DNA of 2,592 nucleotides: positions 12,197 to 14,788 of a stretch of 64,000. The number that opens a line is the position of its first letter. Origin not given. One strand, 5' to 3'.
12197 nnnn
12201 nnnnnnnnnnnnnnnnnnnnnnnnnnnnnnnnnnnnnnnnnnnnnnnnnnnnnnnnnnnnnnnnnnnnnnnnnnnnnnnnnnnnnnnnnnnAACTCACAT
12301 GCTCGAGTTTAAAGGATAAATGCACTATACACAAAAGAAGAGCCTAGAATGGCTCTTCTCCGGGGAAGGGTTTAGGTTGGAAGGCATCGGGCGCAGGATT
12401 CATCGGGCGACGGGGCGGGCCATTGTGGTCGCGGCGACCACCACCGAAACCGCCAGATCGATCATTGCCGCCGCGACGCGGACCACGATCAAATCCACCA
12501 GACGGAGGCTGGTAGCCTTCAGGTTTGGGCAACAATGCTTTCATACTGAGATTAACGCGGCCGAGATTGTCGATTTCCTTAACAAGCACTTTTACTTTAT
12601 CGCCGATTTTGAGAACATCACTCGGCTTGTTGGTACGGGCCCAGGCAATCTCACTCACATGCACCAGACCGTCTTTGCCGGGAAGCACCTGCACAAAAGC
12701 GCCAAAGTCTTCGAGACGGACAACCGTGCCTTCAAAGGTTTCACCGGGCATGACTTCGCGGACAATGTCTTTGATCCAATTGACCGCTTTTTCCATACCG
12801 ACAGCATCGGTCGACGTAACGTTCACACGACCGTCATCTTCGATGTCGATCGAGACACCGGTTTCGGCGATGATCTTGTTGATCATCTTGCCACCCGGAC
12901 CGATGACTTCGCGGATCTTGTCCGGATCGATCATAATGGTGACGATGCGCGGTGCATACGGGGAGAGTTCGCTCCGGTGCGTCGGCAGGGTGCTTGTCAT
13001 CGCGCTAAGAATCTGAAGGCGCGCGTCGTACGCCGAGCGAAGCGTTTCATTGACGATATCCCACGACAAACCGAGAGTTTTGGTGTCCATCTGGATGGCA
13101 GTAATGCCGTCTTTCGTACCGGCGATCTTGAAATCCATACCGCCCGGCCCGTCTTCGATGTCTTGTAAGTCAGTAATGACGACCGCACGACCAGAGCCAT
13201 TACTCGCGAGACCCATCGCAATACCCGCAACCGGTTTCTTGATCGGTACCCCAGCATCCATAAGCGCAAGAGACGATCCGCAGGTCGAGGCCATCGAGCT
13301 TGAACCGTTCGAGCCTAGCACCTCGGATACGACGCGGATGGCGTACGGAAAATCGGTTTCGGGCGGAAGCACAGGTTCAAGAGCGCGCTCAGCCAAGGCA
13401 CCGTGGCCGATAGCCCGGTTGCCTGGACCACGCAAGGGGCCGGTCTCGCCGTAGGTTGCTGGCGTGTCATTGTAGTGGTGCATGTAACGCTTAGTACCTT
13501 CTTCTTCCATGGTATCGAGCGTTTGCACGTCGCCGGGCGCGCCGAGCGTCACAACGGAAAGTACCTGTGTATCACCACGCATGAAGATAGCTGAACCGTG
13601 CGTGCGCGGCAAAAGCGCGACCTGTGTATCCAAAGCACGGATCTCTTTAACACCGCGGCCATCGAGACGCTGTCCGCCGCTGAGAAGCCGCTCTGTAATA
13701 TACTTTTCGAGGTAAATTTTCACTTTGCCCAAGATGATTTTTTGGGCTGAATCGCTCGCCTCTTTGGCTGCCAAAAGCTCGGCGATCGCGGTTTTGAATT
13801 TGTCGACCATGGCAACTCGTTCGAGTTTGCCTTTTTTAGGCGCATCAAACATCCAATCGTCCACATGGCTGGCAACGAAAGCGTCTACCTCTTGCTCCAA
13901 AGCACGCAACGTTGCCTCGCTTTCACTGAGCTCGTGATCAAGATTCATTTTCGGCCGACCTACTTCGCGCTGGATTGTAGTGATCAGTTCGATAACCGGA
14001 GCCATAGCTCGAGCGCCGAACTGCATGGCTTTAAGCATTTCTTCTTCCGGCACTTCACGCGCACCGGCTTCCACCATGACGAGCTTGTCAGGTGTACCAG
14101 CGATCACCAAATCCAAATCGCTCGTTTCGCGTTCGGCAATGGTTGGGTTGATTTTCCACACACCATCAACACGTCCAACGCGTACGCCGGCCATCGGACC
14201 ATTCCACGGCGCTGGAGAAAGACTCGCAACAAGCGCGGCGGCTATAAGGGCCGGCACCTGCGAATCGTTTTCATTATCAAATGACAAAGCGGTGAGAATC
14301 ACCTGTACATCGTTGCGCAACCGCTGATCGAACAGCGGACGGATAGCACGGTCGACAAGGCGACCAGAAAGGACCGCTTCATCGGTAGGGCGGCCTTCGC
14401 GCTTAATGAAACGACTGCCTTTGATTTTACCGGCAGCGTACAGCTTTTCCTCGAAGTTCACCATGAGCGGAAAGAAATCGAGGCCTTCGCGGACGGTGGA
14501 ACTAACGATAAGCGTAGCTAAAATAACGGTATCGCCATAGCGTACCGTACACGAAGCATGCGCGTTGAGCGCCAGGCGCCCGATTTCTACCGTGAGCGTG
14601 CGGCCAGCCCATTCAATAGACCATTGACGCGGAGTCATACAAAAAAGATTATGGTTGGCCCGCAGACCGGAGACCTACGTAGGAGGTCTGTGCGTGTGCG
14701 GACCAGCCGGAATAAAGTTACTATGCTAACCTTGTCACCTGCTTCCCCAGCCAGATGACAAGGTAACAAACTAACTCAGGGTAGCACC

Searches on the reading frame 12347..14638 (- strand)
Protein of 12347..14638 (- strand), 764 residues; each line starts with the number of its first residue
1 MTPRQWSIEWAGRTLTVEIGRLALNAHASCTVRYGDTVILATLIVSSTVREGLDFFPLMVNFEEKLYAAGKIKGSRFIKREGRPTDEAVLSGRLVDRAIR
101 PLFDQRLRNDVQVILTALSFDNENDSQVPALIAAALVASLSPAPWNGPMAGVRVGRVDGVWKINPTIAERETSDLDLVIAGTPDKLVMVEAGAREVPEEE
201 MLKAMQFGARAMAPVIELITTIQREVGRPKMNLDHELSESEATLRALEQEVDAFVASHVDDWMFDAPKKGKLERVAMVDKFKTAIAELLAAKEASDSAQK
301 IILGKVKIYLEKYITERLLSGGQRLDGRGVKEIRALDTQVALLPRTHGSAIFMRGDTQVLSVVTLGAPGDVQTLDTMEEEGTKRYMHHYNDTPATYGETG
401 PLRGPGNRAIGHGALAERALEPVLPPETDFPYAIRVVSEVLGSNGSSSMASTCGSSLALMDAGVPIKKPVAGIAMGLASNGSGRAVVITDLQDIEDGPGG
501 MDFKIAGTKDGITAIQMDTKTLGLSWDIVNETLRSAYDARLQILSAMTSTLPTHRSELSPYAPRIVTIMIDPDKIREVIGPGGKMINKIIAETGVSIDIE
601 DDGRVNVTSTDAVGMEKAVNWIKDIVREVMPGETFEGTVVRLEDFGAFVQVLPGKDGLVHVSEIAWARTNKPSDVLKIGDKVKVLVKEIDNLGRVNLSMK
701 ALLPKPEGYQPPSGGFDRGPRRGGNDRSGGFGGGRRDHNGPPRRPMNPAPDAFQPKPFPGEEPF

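Call 95: search_protein_families(library=pfam, proteins=[window:12347-14638:-], max_evalue=0.001)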
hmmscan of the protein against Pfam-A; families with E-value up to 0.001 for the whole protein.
window:12347-14638:- (764 aa): 4 families
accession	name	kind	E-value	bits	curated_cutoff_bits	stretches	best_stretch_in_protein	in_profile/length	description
PF01138.27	RNase_PH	-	1.1e-44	152.5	25.5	2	332-465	1-130/130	3' exoribonuclease family, domain 1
PF00575.29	S1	-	1.5e-19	70.6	22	1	629-700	2-74/74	S1 RNA binding domain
PF03725.20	RNase_PH_C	-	3.2e-17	62.7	20.8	1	147-210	1-66/67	3' exoribonuclease family, domain 2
PF00013.35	KH_1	-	5.4e-11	42.5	21.5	1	566-623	2-65/66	KH domain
